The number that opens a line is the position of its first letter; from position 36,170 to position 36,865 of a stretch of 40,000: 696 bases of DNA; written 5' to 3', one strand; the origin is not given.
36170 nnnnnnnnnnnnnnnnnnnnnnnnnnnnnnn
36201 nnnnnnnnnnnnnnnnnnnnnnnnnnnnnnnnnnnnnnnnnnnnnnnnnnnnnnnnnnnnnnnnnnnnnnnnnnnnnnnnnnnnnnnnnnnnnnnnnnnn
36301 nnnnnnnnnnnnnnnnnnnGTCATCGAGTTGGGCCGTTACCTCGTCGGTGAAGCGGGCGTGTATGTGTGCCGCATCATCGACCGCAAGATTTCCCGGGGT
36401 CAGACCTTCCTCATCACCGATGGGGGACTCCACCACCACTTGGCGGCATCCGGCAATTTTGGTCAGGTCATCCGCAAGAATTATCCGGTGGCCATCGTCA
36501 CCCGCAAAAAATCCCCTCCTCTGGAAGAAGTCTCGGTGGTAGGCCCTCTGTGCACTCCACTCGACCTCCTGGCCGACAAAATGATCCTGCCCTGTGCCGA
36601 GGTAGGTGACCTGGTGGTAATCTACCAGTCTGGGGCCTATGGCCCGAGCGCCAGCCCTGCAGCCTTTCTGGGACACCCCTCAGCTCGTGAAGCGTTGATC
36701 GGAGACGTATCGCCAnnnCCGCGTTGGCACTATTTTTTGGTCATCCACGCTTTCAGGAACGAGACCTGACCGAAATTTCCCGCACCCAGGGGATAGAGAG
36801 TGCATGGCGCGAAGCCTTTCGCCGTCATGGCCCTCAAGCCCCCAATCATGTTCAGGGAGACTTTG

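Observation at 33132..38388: Four-gene operon coupling UDP-HexNAc-uronic acid synthesis to a decarboxylase and a glutaminase-dead AsnB-like ligase: candidate system for making an amine-amidated sugar uronamide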

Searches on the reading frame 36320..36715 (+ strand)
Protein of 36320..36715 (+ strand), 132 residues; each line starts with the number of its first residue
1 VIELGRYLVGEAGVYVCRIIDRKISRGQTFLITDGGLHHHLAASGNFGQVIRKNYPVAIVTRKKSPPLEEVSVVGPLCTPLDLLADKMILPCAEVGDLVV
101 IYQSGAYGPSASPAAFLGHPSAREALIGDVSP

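Call 34: search_solved_structures(query=window:36320-36715:+, max_evalue=0.01, show_alignments=5)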
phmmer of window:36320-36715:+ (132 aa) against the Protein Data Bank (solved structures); distinct sequences matched with E-value up to 0.01: 27.
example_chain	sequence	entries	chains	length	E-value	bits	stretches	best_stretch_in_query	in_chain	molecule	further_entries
7ru7_A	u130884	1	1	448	1.7e-31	112.5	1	1-126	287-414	L-glutamyl-[BtrI acyl-carrier protein] decarboxylase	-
2j66_A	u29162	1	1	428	1.8e-31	112.4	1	1-126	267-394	BTRK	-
6knk_A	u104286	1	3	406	2.4e-11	47.3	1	3-121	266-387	Probable diaminopimelate decarboxylase protein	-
6knh_A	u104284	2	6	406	2.4e-11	47.3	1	3-121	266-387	Probable diaminopimelate decarboxylase protein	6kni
3c5q_A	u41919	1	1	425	2.6e-09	40.7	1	2-121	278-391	Diaminopimelate decarboxylase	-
2qgh_A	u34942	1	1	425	2.7e-09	40.7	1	2-121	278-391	Diaminopimelate decarboxylase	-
2yxx_A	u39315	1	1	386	3.2e-09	40.4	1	1-112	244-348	Diaminopimelate decarboxylase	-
1knw_A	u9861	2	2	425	3.1e-06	30.8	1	2-113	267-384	Diaminopimelate decarboxylase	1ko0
2p3e_A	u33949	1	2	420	8.5e-06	29.4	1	1-128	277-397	Diaminopimelate decarboxylase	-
4xg1_A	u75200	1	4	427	2.7e-05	27.7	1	2-112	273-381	Diaminopimelate decarboxylase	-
3vab_A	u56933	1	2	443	6.9e-05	26.4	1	1-112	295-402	Diaminopimelate decarboxylase 1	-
2plj_A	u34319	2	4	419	0.00011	25.8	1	3-110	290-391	lysine/ornithine decarboxylase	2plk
3n2b_A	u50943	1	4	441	0.001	22.6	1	2-113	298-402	Diaminopimelate decarboxylase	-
1tuf_A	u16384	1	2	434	0.0014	22.2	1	2-111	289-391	Diaminopimelate decarboxylase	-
1twi_A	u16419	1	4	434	0.0014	22.2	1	2-111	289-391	Diaminopimelate decarboxylase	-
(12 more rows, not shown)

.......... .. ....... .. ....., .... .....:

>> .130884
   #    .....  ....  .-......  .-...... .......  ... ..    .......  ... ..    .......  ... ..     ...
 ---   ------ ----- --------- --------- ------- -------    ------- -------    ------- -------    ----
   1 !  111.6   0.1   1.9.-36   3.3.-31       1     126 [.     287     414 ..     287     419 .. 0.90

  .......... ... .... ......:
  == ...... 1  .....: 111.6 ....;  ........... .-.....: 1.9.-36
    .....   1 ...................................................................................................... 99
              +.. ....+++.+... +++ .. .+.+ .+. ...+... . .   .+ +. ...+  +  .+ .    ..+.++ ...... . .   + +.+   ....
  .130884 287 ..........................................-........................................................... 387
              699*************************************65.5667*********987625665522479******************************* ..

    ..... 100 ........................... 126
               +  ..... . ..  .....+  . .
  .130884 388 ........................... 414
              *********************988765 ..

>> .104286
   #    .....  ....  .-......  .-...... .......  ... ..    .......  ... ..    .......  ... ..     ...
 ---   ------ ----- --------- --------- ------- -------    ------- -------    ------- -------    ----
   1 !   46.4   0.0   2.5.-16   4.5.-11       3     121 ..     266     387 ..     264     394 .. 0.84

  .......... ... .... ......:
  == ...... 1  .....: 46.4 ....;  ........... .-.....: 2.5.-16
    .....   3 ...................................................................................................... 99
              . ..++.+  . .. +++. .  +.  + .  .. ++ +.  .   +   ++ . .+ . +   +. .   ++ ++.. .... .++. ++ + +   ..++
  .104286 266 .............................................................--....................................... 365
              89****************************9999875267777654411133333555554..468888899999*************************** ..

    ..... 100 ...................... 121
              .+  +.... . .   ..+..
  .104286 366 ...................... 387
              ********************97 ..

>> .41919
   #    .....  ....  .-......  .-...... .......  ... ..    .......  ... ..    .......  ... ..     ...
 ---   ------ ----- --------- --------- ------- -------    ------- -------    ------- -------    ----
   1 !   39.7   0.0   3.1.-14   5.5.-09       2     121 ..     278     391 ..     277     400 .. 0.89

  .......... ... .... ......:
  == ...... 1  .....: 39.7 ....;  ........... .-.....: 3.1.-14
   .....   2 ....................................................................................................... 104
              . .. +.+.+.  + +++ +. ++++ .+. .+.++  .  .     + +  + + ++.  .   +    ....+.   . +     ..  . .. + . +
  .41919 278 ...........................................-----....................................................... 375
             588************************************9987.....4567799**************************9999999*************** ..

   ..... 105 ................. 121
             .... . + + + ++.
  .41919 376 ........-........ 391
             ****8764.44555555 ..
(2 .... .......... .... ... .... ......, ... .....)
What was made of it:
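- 35474..36718 (+): PLP-dependent decarboxylase (alanine-racemase fold), a member of TIGR03099 'exosortase A system-associated'. An alternative start lies at 35510. The loop reads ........, against CESSD in DAP decarboxylase (call 34).
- On Diaminopimelate decarboxylase LysA (TIGR01048): The loop reads CTPLD, against CESSD in H. pylori DAP decarboxylase (call 34).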
